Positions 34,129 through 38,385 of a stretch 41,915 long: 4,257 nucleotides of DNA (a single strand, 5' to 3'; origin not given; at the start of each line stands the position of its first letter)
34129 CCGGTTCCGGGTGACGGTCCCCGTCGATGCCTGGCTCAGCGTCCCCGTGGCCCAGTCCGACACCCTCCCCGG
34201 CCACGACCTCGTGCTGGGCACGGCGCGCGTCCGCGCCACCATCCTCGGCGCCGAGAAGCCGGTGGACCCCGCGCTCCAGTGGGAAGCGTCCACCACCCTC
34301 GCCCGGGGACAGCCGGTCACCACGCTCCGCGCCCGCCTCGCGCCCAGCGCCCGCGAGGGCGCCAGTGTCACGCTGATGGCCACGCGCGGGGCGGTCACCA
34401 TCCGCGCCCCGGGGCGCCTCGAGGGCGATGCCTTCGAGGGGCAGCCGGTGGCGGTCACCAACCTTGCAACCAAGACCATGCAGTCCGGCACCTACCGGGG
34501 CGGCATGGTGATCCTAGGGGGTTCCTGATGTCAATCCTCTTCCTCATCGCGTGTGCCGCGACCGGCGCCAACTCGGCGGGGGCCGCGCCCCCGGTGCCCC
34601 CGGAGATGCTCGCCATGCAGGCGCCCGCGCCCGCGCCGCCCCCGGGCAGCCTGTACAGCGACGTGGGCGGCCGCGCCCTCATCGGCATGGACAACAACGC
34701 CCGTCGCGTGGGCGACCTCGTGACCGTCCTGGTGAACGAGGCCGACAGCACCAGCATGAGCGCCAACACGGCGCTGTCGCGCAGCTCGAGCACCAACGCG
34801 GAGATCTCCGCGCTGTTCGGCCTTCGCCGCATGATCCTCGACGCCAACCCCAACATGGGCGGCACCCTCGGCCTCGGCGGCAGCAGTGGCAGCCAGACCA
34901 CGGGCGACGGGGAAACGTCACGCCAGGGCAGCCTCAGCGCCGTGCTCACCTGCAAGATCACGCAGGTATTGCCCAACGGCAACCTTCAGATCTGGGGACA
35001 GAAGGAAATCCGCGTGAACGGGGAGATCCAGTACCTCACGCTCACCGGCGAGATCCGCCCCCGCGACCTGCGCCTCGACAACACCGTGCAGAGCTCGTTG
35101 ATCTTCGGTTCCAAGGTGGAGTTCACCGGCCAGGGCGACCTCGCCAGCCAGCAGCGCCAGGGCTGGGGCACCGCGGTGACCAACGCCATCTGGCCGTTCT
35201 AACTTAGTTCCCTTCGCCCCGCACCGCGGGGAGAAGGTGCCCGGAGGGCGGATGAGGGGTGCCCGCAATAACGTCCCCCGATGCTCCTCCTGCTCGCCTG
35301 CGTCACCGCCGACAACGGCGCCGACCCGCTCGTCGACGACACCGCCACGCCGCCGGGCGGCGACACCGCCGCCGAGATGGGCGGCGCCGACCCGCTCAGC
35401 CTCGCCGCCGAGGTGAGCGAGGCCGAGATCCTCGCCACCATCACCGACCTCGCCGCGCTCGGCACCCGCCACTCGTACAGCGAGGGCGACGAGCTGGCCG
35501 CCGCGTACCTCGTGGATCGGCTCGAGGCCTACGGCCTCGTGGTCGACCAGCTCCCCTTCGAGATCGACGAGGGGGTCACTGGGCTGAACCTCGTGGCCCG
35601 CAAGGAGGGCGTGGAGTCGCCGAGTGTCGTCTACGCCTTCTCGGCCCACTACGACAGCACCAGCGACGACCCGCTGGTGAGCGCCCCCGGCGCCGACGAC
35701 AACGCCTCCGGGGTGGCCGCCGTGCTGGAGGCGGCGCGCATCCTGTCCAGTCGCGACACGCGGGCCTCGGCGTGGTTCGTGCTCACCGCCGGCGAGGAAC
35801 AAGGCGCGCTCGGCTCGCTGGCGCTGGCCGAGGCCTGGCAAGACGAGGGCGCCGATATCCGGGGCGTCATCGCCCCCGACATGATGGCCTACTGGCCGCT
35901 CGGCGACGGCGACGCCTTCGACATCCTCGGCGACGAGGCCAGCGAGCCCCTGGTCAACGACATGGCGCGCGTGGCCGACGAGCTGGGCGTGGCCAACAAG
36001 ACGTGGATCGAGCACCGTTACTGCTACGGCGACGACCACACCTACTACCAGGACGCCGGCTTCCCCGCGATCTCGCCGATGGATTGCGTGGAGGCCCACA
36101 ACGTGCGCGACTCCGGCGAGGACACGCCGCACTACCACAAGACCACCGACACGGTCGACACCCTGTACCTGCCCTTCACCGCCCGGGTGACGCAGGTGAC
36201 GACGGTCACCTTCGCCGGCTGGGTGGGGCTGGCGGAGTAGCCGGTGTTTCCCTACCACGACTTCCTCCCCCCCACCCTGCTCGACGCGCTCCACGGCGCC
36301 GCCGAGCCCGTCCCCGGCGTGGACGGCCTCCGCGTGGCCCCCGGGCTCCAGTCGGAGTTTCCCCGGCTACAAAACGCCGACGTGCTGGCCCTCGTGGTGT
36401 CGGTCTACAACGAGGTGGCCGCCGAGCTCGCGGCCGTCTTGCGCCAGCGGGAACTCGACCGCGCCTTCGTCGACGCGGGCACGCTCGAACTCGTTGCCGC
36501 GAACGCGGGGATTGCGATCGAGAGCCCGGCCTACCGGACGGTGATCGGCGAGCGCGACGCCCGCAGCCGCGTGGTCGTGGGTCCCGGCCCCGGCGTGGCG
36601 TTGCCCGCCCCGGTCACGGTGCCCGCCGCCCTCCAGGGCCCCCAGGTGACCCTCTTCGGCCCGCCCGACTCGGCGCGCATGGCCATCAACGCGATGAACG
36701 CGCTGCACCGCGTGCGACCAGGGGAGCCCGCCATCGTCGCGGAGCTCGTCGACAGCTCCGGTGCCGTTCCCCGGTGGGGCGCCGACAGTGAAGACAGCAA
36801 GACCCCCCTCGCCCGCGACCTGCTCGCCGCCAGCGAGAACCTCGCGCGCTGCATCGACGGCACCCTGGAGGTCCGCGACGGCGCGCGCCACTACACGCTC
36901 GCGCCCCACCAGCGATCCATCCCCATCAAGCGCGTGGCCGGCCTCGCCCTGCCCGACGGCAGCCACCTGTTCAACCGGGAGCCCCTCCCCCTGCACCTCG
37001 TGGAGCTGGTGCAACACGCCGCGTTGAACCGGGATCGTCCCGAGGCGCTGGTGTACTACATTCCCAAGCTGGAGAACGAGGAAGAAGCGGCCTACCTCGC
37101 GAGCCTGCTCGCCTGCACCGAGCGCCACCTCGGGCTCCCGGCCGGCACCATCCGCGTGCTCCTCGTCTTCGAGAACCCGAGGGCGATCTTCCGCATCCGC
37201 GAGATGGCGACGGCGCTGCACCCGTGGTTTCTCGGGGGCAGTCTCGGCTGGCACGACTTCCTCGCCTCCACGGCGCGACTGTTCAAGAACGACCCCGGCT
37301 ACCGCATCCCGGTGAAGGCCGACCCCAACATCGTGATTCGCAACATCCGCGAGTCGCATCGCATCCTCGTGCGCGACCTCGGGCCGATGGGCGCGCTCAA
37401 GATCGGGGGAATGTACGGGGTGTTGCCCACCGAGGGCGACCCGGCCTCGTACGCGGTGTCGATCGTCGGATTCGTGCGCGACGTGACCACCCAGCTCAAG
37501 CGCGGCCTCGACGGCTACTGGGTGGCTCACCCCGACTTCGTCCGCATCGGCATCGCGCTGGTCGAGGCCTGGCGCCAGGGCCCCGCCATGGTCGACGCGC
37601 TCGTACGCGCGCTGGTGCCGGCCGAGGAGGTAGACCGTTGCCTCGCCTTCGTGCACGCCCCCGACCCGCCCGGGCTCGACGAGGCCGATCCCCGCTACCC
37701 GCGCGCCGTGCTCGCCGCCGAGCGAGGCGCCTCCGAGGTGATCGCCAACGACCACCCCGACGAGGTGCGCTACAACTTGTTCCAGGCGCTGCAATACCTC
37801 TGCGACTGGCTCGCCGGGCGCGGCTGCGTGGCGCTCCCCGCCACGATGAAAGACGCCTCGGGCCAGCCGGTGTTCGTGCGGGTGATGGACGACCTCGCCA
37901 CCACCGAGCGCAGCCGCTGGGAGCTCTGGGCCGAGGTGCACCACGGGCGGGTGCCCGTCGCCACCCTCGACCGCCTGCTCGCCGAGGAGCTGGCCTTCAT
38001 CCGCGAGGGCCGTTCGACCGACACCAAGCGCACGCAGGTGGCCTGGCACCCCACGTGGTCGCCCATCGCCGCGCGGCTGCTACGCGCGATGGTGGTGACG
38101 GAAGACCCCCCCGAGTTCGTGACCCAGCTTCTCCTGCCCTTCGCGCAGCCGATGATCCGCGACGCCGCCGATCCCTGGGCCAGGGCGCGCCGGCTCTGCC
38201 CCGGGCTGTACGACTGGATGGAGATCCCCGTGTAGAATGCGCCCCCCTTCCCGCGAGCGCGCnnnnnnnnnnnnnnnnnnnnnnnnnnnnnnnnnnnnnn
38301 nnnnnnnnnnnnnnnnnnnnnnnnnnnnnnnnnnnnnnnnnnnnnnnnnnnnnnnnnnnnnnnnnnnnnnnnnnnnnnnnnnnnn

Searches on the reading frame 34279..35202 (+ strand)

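Call 9: search_protein_families(library=pfam, proteins=[window:34279-35202:+], max_evalue=0.01)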
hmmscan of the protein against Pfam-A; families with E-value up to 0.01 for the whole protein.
window:34279-35202:+ (307 aa): 1 family
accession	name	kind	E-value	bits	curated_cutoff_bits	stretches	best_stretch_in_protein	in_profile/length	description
PF02107.21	FlgH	-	5.3e-46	156.8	27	1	120-306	2-172/172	Flagellar L-ring protein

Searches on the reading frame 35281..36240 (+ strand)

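Call 9: search_protein_families(library=pfam, proteins=[window:35281-36240:+], max_evalue=0.01)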
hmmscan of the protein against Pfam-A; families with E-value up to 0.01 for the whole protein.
window:35281-36240:+ (319 aa): 3 families
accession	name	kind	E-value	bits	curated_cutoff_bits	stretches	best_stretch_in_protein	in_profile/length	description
PF04389.22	Peptidase_M28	-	1.4e-29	103.7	21.3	1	103-306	1-188/193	Peptidase family M28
PF01546.33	Peptidase_M20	-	1.2e-07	32.2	24.6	1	124-195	19-91/206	Peptidase family M20/M25/M40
PF05343.19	Peptidase_M42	-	0.00047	19.7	23.2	1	110-186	107-180/292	M42 glutamyl aminopeptidase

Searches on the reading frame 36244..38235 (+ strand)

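Call 9: search_protein_families(library=pfam, proteins=[window:36244-38235:+], max_evalue=0.01)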
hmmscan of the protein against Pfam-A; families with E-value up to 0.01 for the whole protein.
window:36244-38235:+ (663 aa): 3 families
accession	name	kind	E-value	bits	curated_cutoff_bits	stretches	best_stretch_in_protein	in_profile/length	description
PF01274.28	MS_TIM-barrel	-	1.9e-19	70.1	26.4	1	256-436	35-215/248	Malate synthase, TIM barrel domain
PF20659.2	MS_C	-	6.9e-08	33.4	23.1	1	506-589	5-75/118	Malate synthase, C-terminal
PF22484.2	DUF6986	-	0.0013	18.1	27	1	263-317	159-213/408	Domain of unknown function (DUF6986)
